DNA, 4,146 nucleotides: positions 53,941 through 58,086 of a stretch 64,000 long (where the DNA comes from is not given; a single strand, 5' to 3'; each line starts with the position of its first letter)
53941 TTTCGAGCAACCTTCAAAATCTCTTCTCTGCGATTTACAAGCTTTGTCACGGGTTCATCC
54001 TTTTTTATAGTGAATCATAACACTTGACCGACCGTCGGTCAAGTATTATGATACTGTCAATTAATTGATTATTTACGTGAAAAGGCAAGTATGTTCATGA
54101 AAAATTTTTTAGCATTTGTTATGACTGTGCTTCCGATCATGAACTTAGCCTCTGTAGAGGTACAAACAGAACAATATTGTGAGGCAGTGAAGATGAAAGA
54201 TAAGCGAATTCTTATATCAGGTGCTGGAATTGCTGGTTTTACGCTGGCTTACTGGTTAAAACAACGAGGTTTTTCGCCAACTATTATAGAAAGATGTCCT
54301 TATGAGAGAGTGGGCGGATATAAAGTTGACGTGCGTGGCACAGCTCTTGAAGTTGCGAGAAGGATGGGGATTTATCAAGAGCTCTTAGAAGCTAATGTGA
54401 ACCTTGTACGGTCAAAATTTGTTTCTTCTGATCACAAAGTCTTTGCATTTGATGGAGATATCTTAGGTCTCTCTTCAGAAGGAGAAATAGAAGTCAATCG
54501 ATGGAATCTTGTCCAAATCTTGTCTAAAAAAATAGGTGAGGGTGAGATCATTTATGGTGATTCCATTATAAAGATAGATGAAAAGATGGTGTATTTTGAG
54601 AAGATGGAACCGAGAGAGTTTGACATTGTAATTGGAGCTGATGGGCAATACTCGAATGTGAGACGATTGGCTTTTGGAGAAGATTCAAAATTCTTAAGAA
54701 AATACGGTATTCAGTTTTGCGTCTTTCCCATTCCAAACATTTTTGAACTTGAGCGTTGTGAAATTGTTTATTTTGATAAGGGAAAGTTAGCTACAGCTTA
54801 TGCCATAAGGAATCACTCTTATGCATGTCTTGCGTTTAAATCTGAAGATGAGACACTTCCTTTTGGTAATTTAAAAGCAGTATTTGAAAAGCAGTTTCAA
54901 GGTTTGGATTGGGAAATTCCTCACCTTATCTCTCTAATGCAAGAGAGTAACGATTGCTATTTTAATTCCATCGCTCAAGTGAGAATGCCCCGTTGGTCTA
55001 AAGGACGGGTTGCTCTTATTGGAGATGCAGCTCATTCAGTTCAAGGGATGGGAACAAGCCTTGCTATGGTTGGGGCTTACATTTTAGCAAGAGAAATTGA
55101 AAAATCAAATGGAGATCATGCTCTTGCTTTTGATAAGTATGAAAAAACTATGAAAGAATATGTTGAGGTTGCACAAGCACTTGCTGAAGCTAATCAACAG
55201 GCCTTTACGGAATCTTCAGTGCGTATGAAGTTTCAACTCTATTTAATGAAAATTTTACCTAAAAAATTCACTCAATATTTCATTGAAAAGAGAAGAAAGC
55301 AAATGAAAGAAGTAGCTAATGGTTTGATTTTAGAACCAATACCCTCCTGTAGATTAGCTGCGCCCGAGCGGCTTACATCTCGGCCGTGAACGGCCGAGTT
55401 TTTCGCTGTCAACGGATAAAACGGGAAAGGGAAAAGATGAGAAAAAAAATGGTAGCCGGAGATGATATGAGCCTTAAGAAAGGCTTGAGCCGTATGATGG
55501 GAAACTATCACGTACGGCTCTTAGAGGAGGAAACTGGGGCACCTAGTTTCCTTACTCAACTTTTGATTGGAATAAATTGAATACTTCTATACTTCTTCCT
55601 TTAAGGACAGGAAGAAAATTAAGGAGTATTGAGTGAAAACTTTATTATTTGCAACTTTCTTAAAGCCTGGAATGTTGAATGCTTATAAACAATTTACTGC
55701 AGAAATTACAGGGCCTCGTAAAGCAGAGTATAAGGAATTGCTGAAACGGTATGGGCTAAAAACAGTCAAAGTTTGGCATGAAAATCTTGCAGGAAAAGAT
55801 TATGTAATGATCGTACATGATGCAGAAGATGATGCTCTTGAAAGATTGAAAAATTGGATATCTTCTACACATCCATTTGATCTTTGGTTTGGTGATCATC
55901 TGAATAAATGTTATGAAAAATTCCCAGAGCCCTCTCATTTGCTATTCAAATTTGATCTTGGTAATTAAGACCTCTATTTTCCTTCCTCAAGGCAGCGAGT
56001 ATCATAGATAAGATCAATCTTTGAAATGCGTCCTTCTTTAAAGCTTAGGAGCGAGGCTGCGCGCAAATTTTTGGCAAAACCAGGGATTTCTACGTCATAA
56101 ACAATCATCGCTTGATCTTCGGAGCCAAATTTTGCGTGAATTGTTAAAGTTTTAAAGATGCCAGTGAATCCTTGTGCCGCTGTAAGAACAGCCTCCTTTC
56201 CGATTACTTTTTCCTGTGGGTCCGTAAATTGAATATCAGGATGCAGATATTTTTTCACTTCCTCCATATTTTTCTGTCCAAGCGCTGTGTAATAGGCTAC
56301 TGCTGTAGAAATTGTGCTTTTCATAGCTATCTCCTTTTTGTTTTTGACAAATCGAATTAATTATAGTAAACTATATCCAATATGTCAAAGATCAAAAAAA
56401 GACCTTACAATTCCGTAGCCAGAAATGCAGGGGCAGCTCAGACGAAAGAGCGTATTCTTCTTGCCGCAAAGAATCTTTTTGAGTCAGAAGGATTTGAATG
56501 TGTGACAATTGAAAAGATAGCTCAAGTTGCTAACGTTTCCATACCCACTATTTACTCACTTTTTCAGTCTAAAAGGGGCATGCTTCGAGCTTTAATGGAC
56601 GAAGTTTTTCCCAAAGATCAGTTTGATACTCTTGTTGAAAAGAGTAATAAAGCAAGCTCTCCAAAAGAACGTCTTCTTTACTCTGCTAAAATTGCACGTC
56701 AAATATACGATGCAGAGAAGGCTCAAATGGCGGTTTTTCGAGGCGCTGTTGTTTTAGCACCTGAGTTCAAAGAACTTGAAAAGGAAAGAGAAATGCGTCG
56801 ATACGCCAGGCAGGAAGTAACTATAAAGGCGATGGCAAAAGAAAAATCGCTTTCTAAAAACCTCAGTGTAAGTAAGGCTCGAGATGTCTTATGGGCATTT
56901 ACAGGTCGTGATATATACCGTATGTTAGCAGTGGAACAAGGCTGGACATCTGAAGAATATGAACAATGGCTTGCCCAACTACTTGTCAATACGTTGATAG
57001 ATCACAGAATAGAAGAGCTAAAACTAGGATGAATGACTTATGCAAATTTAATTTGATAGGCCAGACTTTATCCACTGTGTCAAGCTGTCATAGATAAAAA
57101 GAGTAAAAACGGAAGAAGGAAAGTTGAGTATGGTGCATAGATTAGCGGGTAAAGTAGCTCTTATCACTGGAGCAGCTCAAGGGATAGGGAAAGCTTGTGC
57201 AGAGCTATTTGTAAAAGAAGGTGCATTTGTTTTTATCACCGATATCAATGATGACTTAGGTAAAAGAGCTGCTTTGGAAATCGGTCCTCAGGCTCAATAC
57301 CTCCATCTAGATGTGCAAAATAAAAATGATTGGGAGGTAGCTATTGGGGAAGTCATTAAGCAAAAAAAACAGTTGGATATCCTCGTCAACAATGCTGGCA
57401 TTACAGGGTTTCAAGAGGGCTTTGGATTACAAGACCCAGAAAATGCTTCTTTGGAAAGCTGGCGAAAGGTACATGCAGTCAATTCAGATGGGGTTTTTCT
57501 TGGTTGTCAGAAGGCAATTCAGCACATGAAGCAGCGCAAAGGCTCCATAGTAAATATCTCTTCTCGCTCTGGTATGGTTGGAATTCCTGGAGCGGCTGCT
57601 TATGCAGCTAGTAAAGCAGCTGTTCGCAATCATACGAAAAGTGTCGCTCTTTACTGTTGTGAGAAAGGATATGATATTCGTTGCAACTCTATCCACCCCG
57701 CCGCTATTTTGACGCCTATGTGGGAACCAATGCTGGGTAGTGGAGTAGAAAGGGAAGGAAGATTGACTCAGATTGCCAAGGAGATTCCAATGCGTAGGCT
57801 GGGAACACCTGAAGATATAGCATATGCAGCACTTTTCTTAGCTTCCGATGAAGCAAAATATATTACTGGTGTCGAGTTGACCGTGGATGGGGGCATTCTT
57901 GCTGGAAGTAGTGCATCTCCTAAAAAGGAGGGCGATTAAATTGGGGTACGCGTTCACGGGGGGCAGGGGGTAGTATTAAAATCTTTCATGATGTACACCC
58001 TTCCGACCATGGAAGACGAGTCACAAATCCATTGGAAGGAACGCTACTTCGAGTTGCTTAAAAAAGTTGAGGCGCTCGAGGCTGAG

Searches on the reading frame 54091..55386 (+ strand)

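Call 79: search_protein_families(library=pfam, proteins=[window:54091-55386:+], max_evalue=0.001)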
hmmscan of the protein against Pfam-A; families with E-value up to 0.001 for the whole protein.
window:54091-55386:+ (432 aa): 3 families
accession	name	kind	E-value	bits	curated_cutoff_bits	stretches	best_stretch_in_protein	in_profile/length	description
PF01494.25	FAD_binding_3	-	1.1e-10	41.7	22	1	180-339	153-321/349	FAD binding domain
PF13450.12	NAD_binding_8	-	0.0002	22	21.9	1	44-70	3-29/68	NAD(P)-binding Rossmann-like domain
PF01266.30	DAO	-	0.00094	19.2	27.9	0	40-69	2-31/353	FAD dependent oxidoreductase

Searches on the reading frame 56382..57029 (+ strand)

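Call 79: search_protein_families(library=pfam, proteins=[window:56382-57029:+], max_evalue=0.001)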
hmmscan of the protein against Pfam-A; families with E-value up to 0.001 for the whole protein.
window:56382-57029:+ (216 aa): 1 family
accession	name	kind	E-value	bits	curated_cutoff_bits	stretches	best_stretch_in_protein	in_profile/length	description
PF00440.29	TetR_N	-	5.3e-12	45.8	24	1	25-71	1-47/47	Bacterial regulatory proteins, tetR family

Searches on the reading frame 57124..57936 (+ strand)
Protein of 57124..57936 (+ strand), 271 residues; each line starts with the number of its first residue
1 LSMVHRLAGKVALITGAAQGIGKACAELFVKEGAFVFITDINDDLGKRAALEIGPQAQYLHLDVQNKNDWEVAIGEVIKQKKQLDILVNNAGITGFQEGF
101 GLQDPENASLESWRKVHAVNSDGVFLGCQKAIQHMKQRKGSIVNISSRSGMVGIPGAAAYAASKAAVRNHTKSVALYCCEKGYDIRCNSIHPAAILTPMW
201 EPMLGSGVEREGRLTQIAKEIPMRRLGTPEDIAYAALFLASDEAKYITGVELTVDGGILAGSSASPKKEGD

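Call 79: search_protein_families(library=pfam, proteins=[window:57124-57936:+], max_evalue=0.001)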
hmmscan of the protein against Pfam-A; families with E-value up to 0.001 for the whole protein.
window:57124-57936:+ (271 aa): 4 families
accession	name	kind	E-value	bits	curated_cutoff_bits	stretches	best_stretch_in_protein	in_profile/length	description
PF13561.12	adh_short_C2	-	1.1e-62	212.2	27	1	16-258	1-235/236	Enoyl-(Acyl carrier protein) reductase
PF00106.31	adh_short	-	1.3e-48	165.5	26.6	1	10-201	1-188/195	short chain dehydrogenase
PF08659.16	KR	-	8e-07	29.6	22.6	1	12-165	3-154/180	KR domain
PF23441.1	SDR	-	0.00071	19.5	27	0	128-259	130-256/258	SDR-like rossmann domain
